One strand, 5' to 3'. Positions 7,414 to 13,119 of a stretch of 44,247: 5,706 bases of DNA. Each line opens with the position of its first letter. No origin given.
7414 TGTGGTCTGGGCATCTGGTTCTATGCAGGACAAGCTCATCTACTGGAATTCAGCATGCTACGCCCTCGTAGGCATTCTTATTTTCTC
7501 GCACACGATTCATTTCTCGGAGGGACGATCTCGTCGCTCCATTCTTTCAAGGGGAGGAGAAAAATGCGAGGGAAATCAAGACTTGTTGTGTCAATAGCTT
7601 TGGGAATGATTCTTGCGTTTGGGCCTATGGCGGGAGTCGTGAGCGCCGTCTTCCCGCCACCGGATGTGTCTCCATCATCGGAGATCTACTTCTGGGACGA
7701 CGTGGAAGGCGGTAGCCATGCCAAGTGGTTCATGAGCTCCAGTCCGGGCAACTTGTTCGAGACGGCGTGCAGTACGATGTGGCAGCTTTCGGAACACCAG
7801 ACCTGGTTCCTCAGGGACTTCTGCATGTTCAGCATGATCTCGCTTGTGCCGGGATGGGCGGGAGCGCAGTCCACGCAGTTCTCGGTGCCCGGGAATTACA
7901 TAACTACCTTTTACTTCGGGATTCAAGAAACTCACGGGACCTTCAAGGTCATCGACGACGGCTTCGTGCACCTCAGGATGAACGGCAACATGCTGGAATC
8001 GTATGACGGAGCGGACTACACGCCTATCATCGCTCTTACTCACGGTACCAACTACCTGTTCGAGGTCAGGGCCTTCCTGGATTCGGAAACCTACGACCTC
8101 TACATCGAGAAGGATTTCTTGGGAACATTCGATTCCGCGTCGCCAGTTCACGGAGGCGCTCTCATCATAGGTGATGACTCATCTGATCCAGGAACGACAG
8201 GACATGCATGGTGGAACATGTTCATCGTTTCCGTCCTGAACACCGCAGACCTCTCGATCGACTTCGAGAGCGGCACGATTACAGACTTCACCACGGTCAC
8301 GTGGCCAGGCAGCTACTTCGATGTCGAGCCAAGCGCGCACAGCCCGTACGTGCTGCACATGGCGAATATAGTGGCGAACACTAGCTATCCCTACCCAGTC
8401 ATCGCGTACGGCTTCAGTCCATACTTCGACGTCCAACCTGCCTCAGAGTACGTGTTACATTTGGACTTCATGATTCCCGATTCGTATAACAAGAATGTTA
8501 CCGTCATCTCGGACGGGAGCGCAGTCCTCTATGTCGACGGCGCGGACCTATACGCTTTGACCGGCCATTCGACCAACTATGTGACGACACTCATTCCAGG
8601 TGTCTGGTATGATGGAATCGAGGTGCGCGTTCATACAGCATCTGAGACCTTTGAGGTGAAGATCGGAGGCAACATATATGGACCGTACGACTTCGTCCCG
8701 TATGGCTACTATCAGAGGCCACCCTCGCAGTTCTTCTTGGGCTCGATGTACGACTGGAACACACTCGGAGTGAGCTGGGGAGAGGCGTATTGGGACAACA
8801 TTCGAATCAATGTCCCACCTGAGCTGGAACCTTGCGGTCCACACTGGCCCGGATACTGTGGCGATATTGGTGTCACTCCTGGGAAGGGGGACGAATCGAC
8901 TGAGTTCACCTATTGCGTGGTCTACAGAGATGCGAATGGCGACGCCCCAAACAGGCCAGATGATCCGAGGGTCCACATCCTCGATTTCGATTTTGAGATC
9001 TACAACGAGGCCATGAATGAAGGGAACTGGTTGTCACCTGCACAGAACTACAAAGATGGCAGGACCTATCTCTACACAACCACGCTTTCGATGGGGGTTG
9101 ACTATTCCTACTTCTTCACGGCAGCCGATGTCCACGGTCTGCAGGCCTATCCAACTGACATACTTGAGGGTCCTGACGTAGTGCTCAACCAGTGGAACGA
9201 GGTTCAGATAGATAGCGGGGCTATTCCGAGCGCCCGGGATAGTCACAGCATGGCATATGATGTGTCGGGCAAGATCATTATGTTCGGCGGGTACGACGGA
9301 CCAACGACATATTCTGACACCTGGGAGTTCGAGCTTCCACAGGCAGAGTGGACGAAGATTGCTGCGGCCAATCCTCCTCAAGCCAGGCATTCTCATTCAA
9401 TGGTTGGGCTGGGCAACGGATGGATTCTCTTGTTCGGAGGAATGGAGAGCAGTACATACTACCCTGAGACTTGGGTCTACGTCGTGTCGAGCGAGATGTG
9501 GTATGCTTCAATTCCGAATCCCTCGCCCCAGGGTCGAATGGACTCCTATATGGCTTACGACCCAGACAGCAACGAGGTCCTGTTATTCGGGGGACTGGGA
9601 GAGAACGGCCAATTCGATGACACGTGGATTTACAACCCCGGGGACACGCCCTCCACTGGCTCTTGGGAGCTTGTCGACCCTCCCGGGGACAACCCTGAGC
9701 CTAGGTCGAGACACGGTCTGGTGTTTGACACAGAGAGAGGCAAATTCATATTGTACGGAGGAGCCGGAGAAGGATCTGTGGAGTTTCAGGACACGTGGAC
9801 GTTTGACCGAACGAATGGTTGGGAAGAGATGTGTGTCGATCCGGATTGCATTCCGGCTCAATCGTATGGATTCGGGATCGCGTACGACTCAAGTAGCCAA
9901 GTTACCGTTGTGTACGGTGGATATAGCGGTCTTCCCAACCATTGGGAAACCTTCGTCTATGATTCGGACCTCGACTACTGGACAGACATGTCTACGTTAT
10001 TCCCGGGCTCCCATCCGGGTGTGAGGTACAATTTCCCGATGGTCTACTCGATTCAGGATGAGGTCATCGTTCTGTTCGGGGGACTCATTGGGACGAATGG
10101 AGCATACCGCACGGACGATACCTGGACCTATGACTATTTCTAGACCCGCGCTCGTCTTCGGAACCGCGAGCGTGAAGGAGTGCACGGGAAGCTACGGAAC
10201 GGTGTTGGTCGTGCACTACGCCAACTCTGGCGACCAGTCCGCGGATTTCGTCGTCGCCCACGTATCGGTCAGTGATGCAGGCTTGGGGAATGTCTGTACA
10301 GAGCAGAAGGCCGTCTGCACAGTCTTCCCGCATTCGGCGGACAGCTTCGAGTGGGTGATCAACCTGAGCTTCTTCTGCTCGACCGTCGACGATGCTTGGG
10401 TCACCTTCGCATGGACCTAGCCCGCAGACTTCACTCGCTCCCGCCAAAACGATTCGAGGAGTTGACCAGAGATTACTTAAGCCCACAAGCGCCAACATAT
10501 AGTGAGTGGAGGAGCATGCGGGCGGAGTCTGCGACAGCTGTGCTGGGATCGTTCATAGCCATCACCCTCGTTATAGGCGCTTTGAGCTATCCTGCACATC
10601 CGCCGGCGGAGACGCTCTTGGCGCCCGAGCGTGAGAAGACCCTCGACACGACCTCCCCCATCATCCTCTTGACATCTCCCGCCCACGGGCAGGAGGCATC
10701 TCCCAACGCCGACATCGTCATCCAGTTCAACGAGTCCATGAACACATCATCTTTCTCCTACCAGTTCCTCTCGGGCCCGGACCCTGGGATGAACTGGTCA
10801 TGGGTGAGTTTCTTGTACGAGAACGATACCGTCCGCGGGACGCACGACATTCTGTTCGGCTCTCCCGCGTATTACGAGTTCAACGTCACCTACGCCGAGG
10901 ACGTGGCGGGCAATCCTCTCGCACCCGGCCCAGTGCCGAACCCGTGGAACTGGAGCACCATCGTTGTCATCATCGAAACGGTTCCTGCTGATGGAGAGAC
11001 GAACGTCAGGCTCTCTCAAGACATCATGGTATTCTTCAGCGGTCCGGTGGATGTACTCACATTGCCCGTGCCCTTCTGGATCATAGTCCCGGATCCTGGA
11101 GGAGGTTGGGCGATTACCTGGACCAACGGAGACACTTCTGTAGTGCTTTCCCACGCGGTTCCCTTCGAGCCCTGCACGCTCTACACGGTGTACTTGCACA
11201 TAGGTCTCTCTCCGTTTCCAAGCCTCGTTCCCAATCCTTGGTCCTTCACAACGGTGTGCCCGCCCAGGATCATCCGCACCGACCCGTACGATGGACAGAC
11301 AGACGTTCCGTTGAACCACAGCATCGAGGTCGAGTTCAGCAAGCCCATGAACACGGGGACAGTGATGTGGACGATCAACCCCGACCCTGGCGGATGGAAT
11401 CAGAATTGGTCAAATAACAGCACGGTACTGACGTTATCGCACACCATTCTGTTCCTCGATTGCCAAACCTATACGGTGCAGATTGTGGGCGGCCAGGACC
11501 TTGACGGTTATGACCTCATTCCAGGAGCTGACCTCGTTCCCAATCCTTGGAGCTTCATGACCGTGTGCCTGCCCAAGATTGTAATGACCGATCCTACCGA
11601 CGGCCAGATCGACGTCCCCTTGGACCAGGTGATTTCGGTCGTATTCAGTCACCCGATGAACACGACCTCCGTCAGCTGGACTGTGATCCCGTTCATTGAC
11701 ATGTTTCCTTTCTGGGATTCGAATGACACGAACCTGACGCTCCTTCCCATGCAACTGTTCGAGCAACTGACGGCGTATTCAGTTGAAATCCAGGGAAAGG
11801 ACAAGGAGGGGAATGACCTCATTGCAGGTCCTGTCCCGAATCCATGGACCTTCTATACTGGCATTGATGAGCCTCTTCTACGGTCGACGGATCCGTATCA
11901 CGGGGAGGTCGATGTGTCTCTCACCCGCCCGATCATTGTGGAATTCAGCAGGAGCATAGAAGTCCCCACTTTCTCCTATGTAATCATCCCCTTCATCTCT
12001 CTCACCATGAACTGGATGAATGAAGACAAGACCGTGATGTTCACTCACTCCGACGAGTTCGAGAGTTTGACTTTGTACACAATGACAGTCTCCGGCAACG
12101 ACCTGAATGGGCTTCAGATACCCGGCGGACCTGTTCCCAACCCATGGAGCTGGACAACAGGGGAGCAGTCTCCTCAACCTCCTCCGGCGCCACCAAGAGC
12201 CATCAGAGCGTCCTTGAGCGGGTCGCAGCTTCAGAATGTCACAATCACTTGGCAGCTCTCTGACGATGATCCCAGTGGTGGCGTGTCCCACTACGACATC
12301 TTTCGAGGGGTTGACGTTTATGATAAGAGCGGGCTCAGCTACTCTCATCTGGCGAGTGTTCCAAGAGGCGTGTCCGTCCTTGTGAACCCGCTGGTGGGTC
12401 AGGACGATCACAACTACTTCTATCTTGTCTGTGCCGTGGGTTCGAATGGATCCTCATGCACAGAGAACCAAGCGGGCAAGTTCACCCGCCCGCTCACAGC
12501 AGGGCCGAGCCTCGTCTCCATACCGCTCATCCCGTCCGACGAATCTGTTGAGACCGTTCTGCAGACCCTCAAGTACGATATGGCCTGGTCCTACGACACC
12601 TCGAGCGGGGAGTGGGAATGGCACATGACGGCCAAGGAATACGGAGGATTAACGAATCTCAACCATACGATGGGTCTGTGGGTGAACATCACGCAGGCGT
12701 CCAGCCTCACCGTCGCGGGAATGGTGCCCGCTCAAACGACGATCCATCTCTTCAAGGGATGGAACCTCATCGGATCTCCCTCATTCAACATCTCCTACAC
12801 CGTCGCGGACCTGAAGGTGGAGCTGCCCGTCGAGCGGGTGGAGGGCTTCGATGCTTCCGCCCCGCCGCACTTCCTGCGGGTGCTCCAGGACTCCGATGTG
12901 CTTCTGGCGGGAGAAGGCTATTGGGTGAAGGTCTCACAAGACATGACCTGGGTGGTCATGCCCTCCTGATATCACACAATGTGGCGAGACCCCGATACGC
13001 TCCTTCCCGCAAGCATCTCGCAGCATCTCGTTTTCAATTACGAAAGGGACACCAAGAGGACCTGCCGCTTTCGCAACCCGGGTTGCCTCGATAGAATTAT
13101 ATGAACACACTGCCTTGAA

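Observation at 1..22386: Island of seven giant, module-shuffled secreted proteins: candidate multi-component archaeal cell-surface apparatus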

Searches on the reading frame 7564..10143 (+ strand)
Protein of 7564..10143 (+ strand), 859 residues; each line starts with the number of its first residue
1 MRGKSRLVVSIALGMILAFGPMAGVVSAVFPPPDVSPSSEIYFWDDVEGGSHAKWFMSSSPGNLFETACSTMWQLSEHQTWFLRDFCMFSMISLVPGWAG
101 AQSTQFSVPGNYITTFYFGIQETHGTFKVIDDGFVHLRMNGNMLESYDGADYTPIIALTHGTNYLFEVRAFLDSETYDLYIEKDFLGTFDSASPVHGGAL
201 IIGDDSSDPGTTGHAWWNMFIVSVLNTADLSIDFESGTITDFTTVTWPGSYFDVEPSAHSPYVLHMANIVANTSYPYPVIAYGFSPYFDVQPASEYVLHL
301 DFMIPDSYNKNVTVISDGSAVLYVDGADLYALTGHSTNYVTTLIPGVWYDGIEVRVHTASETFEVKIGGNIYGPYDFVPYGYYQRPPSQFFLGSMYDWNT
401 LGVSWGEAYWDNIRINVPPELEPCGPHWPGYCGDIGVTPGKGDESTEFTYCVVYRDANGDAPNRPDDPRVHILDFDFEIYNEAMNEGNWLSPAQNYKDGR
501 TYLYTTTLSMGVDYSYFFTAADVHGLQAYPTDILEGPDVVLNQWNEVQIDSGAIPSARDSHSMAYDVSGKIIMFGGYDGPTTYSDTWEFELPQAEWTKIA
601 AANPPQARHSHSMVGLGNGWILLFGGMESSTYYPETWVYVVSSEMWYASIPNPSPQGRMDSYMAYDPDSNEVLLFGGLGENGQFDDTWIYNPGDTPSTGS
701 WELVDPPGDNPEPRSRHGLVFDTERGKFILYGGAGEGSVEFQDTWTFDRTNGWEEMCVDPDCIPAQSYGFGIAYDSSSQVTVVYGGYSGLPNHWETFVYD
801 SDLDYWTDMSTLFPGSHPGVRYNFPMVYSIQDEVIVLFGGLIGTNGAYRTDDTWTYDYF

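Call 4: search_protein_families(library=pfam, proteins=[window:7564-10143:+], max_evalue=0.01)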
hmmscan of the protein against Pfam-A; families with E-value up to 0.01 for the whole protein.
window:7564-10143:+ (859 aa): 7 families
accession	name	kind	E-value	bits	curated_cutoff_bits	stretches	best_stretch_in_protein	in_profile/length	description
PF24681.1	Kelch_KLHDC2_KLHL20_DRC7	-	2.8e-42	144.9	50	2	539-692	33-186/221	KLHDC2/KLHL20/DRC7 Kelch-repeats domain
PF24981.1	Beta-prop_ATRN-LZTR1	-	1.2e-28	100.6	50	2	541-681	24-171/289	Attractin/LZTR1 beta-propeller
PF13418.12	Kelch_4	-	1.6e-27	95.6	21.6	2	557-605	1-48/49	Galactose oxidase, central domain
PF13415.12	Kelch_3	-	6.3e-24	84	22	2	570-614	3-46/48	Galactose oxidase, central domain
PF13854.13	Kelch_HCF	-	4.1e-10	39.9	113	1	543-627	171-258/345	Host cell factor, Kelch-repeats domain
PF07646.21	Kelch_2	-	1e-08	35.2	21.3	0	560-599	4-44/48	Kelch motif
PF13964.12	Kelch_6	-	1.9e-05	24.9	25.3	1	558-602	2-46/50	Kelch motif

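Call 12: search_protein_families(library=ncbifam, proteins=[window:7564-10143:+], max_evalue=0.01)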
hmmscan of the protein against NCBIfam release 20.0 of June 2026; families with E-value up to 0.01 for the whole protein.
window:7564-10143:+ (859 aa): 0 families

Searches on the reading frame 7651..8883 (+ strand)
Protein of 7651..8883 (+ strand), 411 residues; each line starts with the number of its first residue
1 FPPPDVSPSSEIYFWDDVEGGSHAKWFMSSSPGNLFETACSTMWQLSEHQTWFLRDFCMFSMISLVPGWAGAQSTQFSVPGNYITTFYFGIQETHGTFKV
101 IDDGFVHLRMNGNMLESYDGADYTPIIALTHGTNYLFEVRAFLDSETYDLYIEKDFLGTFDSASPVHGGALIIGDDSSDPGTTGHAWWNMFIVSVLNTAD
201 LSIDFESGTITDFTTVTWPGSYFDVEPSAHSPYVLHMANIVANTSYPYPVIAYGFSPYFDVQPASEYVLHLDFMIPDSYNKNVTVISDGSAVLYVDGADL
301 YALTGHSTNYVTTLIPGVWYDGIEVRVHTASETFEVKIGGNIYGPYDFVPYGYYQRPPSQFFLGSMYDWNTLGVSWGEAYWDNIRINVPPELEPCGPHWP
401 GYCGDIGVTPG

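Call 56: search_protein_families(library=pfam, proteins=[window:7651-8883:+], max_evalue=0.5)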
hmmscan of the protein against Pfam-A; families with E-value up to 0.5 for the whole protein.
window:7651-8883:+ (411 aa): 0 families

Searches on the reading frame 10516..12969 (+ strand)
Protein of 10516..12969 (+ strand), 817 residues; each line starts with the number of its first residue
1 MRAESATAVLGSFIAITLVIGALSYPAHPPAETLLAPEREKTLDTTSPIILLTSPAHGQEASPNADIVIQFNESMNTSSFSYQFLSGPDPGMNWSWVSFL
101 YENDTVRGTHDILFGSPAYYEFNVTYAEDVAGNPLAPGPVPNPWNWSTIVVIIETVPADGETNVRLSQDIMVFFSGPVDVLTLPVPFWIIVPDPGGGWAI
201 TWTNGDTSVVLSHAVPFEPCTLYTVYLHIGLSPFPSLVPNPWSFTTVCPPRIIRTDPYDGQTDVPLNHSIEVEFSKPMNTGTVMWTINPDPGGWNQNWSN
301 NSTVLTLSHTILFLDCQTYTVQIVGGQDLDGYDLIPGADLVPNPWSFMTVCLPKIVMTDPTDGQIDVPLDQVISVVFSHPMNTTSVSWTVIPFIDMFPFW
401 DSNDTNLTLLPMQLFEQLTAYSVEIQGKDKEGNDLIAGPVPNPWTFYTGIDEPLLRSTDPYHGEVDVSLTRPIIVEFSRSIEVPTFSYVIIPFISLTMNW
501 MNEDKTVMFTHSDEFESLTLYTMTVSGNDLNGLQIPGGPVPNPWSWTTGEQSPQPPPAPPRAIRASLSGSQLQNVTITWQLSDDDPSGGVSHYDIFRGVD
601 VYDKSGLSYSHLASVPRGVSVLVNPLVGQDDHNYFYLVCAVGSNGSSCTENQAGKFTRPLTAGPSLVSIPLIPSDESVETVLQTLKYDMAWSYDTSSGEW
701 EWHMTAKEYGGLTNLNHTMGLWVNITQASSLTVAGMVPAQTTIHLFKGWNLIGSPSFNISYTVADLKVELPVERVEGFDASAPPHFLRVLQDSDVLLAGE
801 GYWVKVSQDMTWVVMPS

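Call 4: search_protein_families(library=pfam, proteins=[window:10516-12969:+], max_evalue=0.01)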
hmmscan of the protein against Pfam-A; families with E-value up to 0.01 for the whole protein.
window:10516-12969:+ (817 aa): 1 family
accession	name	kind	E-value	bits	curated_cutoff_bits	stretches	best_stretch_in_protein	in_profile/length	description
PF13205.12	Big_5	-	1.1e-50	171.2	23.6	5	249-349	4-105/105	Bacterial Ig-like domain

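Call 12: search_protein_families(library=ncbifam, proteins=[window:10516-12969:+], max_evalue=0.01)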
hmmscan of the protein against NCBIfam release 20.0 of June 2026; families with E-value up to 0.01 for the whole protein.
window:10516-12969:+ (817 aa): 0 families
